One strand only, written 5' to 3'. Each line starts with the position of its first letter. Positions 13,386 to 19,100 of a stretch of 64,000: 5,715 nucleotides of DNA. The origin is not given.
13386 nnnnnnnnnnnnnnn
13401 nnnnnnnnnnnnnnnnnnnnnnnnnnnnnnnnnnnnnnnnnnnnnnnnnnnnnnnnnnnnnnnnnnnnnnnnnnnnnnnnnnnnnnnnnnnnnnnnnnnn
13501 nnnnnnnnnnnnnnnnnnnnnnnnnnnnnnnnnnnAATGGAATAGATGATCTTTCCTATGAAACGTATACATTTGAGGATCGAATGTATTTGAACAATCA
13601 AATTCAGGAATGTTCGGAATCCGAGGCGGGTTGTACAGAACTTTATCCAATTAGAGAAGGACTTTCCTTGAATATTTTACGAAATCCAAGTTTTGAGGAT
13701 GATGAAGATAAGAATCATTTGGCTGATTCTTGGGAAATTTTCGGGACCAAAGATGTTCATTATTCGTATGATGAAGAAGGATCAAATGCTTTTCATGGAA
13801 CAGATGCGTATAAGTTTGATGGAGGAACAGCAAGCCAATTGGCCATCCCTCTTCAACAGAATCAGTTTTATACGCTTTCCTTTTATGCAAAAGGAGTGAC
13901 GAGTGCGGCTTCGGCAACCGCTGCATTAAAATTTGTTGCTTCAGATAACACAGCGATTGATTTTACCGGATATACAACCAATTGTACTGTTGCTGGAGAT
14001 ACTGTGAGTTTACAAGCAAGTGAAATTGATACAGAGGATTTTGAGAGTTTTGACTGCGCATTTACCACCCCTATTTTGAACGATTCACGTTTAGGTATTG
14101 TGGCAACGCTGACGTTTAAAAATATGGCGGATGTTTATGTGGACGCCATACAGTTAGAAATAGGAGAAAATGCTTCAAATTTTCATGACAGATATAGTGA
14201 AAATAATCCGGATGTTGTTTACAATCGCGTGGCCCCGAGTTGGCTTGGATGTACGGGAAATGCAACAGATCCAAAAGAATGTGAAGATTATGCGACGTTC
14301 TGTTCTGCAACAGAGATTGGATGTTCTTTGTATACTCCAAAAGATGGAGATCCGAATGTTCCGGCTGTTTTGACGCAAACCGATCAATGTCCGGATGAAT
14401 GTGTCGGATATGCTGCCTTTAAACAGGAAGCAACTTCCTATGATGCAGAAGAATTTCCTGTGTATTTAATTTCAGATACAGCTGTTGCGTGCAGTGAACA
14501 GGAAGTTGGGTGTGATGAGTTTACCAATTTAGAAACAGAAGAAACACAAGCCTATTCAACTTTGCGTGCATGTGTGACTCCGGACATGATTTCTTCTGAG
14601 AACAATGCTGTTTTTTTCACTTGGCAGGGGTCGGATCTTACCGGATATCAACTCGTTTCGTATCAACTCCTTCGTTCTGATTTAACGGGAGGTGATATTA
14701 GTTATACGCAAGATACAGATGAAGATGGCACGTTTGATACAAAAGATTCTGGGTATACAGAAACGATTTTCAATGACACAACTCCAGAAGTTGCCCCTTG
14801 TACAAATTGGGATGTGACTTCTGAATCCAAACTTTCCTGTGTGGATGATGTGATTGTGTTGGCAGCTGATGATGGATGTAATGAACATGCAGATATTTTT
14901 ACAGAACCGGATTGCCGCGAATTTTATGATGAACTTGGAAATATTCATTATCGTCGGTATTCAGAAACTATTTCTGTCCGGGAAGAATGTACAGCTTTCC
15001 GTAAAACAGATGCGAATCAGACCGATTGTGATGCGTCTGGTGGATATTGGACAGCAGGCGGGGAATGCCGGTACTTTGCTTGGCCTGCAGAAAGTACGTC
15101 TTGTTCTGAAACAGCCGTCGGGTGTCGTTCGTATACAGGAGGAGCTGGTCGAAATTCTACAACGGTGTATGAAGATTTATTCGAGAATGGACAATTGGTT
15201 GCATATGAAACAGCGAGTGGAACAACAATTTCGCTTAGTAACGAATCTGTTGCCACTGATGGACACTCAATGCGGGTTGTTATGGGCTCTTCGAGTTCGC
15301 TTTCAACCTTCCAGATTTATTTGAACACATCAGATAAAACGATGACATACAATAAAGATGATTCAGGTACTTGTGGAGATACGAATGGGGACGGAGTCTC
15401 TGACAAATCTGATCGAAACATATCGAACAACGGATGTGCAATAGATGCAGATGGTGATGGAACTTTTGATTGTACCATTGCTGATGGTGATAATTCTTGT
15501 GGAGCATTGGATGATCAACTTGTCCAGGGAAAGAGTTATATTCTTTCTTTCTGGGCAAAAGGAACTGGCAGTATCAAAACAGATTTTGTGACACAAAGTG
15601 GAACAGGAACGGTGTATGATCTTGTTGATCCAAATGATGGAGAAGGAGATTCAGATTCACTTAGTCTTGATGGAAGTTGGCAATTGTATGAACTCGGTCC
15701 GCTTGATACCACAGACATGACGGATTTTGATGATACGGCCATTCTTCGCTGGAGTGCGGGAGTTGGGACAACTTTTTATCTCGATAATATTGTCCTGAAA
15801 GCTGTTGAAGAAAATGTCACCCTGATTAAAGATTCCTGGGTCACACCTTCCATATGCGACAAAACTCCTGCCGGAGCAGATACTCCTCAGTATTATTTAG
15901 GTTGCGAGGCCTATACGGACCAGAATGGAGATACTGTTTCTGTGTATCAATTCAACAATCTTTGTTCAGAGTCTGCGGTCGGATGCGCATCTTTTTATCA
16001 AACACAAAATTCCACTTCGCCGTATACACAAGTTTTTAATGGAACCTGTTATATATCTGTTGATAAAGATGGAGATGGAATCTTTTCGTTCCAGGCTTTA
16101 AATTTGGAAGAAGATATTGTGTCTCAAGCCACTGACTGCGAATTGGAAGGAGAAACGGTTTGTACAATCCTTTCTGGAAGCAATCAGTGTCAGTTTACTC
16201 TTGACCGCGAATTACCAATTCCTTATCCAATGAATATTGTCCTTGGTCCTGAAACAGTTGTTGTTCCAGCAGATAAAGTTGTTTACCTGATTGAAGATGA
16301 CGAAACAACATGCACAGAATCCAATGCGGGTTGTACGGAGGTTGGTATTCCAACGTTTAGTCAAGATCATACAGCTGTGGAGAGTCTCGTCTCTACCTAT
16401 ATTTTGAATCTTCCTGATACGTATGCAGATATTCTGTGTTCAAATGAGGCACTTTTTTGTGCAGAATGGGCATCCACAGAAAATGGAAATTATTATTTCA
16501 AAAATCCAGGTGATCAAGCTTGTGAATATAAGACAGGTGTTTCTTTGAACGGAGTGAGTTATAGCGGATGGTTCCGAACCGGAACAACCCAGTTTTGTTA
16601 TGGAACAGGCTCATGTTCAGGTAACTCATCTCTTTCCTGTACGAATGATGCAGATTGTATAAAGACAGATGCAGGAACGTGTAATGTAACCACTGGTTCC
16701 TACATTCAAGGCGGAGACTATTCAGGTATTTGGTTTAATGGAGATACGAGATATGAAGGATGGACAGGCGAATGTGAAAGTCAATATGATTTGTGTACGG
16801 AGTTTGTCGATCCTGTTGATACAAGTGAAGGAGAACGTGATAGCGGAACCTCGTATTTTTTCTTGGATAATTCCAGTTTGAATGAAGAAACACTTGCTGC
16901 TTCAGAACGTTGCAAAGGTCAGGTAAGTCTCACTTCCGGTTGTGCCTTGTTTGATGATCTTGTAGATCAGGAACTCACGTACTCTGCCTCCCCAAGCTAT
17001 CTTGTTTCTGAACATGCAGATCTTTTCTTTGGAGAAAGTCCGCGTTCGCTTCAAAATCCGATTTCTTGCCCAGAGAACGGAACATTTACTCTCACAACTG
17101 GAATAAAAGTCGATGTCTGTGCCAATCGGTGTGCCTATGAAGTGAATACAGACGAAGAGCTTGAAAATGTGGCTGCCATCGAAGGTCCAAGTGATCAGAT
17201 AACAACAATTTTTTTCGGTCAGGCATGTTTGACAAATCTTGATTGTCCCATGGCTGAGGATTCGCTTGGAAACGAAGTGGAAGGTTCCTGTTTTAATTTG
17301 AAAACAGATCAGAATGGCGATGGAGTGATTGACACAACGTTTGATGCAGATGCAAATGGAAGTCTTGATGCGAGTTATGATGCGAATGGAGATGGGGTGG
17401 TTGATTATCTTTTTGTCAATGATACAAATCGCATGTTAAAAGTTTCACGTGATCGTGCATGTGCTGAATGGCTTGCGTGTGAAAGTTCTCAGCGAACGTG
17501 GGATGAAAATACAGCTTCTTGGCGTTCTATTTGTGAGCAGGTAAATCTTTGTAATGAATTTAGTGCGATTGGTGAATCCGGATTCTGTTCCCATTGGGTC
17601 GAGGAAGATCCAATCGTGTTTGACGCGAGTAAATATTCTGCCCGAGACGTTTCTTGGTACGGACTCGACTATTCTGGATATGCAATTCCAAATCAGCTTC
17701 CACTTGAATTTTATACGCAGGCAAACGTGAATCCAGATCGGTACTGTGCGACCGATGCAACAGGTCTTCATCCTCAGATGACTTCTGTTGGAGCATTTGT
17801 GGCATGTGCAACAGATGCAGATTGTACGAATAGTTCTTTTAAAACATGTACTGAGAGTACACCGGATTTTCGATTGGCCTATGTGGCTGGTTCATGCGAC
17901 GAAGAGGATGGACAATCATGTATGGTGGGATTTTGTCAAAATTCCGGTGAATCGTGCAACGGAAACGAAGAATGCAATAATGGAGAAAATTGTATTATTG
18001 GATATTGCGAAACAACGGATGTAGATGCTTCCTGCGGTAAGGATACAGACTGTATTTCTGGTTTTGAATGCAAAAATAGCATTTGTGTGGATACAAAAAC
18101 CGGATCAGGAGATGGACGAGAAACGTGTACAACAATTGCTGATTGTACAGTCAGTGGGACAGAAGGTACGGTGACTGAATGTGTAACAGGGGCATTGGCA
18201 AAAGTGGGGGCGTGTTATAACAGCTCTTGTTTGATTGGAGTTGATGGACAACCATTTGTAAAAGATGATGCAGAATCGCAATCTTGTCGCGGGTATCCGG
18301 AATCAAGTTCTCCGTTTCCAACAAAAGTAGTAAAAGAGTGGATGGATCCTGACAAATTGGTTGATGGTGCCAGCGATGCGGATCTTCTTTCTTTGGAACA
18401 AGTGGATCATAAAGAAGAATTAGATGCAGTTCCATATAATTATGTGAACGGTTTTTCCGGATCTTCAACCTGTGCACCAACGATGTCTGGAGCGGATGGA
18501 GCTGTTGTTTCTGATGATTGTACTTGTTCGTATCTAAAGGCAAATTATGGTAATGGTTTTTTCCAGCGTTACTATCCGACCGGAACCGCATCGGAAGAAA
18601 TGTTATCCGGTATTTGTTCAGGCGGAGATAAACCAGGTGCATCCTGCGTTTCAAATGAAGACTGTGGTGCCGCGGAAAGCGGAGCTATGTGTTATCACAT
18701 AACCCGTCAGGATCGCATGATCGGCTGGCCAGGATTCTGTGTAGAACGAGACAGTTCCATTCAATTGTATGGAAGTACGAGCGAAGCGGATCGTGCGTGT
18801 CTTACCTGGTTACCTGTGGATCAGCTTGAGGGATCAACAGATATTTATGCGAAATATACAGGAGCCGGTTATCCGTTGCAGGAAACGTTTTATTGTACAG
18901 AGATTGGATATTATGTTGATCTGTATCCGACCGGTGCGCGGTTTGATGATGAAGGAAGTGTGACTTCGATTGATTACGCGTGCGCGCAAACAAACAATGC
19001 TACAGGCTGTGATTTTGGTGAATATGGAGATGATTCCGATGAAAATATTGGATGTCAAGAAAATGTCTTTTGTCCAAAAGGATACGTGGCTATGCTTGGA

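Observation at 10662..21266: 9.8-kb gene for a 3271-aa Cys-rich, calcium-binding surface protein with a recurring CSExxxGC module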

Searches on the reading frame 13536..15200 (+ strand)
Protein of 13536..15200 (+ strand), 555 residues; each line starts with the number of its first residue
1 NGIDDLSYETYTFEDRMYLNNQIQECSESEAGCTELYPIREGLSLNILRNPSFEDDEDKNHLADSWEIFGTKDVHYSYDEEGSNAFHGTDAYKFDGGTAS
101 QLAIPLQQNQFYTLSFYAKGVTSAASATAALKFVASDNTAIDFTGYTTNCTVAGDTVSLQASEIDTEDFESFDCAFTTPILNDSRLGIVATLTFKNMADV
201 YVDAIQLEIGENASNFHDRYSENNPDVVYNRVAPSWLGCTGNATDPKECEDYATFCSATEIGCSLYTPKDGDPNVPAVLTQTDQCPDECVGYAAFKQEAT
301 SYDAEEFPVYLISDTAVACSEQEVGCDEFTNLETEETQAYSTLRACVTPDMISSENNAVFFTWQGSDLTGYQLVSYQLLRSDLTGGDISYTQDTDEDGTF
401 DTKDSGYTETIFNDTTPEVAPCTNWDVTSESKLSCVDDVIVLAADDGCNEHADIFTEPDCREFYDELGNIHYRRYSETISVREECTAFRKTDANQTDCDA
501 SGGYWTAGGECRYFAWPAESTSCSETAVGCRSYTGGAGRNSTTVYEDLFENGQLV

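Call 55: predict_structure(alignment_id=A5)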
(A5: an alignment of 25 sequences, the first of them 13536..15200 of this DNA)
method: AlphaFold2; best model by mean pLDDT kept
length: 555 residues; sequences in the alignment: 25
mean_pLDDT: 73.5   pTM: 0.46
mean pLDDT of the five models: 73.5, 70.4, 70.2, 69.4, 69.2
residues with pLDDT >= 90: 166; 70-90: 190; 50-70: 88; < 50: 111
segments of 3 or more residues with pLDDT < 50: 1-22, 39-44, 219-224, 256-293, 387-396, 398-415, 549-555
pLDDT, mean of each block of 10 residues (from residue 1): 26 36 62 57 62 87 90 91 86 93 83 91 91 92 86 95 84 89 83 93 87 64 54 61 64 49 39 39 39 62 67 61 89 94 92 88 79 91 60 44 40 57 86 79 63 81 87 90 94 89 91 93 89 64 57 35
secondary structure, 60 per line:
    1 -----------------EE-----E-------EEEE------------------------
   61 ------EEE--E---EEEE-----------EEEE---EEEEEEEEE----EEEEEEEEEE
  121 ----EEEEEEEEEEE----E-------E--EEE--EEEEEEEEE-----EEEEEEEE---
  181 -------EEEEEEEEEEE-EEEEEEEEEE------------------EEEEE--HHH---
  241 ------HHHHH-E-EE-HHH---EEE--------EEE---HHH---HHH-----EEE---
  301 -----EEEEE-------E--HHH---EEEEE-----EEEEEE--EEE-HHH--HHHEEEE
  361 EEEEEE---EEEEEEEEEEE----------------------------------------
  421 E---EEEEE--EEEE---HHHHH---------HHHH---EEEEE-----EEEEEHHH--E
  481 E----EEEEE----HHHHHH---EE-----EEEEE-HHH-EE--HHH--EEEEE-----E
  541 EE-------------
elements in order: E33-36 E67-69 E76-79 E91-94 E98-106 E111-120 E125-135 E151-153 E156-164 E170-177 E188-198 E200-209 E228-232 H247-251 E264-266 E275-277 E295-297 E306-310 E327-331 E337-342 E345-347 E357-366 E370-380 E425-429 E432-435 H439-443 H453-456 E460-464 E470-474 E486-490 H495-500 E511-515 E530-534 E540-542

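Call 58: fold_search(model_id=the predicted structure, library=pdb)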
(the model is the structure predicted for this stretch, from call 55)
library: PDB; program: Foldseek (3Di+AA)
matches with E <= 10: 1519; with E <= 0.001: 116
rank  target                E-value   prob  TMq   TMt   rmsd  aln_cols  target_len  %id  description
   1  2zey_A                3.8e-08  1.00  0.21  0.73   3.7       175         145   23  Family 16 carbohydrate binding module (released 2008-03-04)
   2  3oeb_A                1.0e-07  1.00  0.21  0.73   3.8       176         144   22  Crystal structure of the Q121E mutant of C.polysaccharolyticus CBM16-1 bound to mannopentaose (released 2010-08-25)
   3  2zey_B                1.9e-07  1.00  0.21  0.74   3.6       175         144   23  Family 16 carbohydrate binding module (released 2008-03-04)
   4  2zew_B                1.9e-07  1.00  0.22  0.74   3.7       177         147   22  Family 16 Cabohydrate Binding Domain Module 1 (released 2008-03-04)
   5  2zex_B                2.0e-07  1.00  0.21  0.72   3.9       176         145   23  Family 16 carbohydrate binding module (released 2008-03-04)
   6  2xon_L                2.1e-07  1.00  0.21  0.68   4.2       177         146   18  Structure of TmCBM61 in complex with beta-1,4-galactotriose at 1.4 A resolution (released 2010-09-08)
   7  2zex_A                4.1e-07  1.00  0.22  0.73   3.8       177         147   22  Family 16 carbohydrate binding module (released 2008-03-04)
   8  2xom_A                5.4e-07  1.00  0.21  0.66   4.3       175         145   18  Atomic resolution structure of TmCBM61 in complex with beta-1,4- galactotriose (released 2010-09-08)
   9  8xmz_A                2.8e-06  1.00  0.20  0.69   4.5       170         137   19  Crystal structure of a novel porphyran-binding carbohydrate binding module (released 2024-01-17)
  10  2y64_A                3.6e-06  1.00  0.21  0.62   4.9       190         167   13  Xylopentaose binding mutated (X-2 L110F) CBM4-2 Carbohydrate Binding Module from a Thermostable Rhodothermus marinus X (released 2012-03-07)
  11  2y6k_A                3.8e-06  1.00  0.22  0.64   4.6       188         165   13  Xylotetraose bound to X-2 engineered mutated CBM4-2 Carbohydrate Binding Module from a Thermostable Rhodothermus marin (released 2012-03-07)
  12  2zez_A                4.1e-06  1.00  0.20  0.70   4.3       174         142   19  Family 16 Carbohydrate Binding Module-2 (released 2008-03-25)
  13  2y6j                  4.3e-06  1.00  0.21  0.61   5.2       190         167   15  X-2 engineered mutated CBM4-2 Carbohydrate Binding Module from a Thermostable Rhodothermus marinus Xylanase (released 2012-03-07)
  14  4bj0_A                4.5e-06  1.00  0.22  0.64   5.0       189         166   14  Xyloglucan binding module (CBM4-2 X2-L110F) in complex with branched xyloses (released 2014-04-23)
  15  3jxs_A                5.0e-06  1.00  0.21  0.63   5.1       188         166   14  Crystal structure of XG34, an evolved xyloglucan binding CBM (released 2009-10-27)
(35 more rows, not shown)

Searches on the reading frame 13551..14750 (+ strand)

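Call 79: search_protein_families(library=pfam, proteins=[window:13551-14750:+], max_evalue=5)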
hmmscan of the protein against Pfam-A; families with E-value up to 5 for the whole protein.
window:13551-14750:+ (400 aa): 2 families
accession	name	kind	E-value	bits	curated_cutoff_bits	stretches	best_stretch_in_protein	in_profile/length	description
PF02018.23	CBM_4_9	-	3e-06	28.1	25.9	1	41-146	2-100/136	Carbohydrate binding domain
PF18906.5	Phage_tube_2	-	0.032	14.3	27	1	83-161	99-171/266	Phage tail tube protein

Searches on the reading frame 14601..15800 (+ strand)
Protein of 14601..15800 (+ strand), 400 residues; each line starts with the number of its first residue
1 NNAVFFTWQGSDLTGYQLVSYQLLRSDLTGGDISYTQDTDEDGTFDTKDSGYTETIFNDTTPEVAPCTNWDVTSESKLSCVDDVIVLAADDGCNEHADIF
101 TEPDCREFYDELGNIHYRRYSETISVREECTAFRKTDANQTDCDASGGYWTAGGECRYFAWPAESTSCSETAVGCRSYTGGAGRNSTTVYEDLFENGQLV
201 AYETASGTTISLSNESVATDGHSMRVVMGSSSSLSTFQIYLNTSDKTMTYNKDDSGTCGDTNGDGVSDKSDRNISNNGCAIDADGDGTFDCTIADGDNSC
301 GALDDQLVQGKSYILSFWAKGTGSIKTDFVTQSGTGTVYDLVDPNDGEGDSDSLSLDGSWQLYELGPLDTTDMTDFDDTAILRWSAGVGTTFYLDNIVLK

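Call 79: search_protein_families(library=pfam, proteins=[window:14601-15800:+], max_evalue=5)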
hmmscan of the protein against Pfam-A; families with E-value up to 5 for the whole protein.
window:14601-15800:+ (400 aa): 2 families
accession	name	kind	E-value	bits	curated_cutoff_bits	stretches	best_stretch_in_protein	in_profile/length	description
PF02018.23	CBM_4_9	-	0.004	18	25.9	1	283-327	30-83/136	Carbohydrate binding domain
PF06480.20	FtsH_ext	-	0.093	13.4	25.5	1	5-64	15-80/103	FtsH Extracellular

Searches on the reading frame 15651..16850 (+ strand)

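Call 79: search_protein_families(library=pfam, proteins=[window:15651-16850:+], max_evalue=5)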
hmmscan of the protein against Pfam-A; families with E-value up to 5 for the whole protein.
window:15651-16850:+ (400 aa): 1 family
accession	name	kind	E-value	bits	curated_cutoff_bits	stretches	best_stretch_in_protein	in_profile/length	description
PF20433.3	PKAT_KLD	-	0.1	13.3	27.7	1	161-187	17-43/51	PKAT, KLD domain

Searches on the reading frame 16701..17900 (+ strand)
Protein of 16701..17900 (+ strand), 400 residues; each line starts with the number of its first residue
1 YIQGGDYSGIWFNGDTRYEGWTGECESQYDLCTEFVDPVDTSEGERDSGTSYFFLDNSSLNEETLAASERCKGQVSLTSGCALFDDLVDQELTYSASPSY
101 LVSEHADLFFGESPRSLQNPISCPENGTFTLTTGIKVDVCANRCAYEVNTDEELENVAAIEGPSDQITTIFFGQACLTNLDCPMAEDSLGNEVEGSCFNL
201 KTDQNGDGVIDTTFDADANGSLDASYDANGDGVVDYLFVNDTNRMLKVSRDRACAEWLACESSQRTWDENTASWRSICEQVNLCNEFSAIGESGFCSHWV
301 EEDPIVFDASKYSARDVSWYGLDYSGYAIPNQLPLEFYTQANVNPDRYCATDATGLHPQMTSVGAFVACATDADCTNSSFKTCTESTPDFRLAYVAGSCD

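Call 79: search_protein_families(library=pfam, proteins=[window:16701-17900:+], max_evalue=5)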
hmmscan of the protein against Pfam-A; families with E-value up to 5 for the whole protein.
window:16701-17900:+ (400 aa): 5 families
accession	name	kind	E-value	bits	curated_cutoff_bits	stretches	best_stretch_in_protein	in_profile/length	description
PF20615.3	DUF6802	-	0.036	14.5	27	1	197-241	29-72/102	Family of unknown function (DUF6802)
PF13202.12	EF-hand_5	-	0.68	10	25.9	0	226-235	8-17/25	EF hand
PF07127.16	Nodulin_late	-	1.3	9.9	30.4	0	364-378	25-39/54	Late nodulin domain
PF00036.39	EF-hand_1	-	1.6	8.9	25.4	0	226-236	9-19/29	EF hand domain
PF00954.25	S_locus_glycop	-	4.6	8.3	24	1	262-298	58-95/111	S-locus glycoprotein domain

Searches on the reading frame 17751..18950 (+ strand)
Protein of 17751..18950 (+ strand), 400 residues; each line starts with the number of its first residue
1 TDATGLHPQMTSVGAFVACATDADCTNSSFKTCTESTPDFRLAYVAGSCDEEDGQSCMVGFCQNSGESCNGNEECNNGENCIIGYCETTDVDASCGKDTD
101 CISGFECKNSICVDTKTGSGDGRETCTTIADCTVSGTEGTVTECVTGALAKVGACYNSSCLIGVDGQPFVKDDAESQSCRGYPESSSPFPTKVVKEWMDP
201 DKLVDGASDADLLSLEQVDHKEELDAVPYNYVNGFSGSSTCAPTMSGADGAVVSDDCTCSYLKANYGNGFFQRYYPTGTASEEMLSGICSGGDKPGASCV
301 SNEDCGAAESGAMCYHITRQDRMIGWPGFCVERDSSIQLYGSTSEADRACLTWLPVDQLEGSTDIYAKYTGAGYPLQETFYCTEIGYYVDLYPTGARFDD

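Call 79: search_protein_families(library=pfam, proteins=[window:17751-18950:+], max_evalue=5)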
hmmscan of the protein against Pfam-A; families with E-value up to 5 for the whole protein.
window:17751-18950:+ (400 aa): 1 family
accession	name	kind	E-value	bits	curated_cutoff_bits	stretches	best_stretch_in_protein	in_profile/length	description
PF07581.17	Glug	-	0.93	10.5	20.5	0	12-30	4-23/28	The GLUG motif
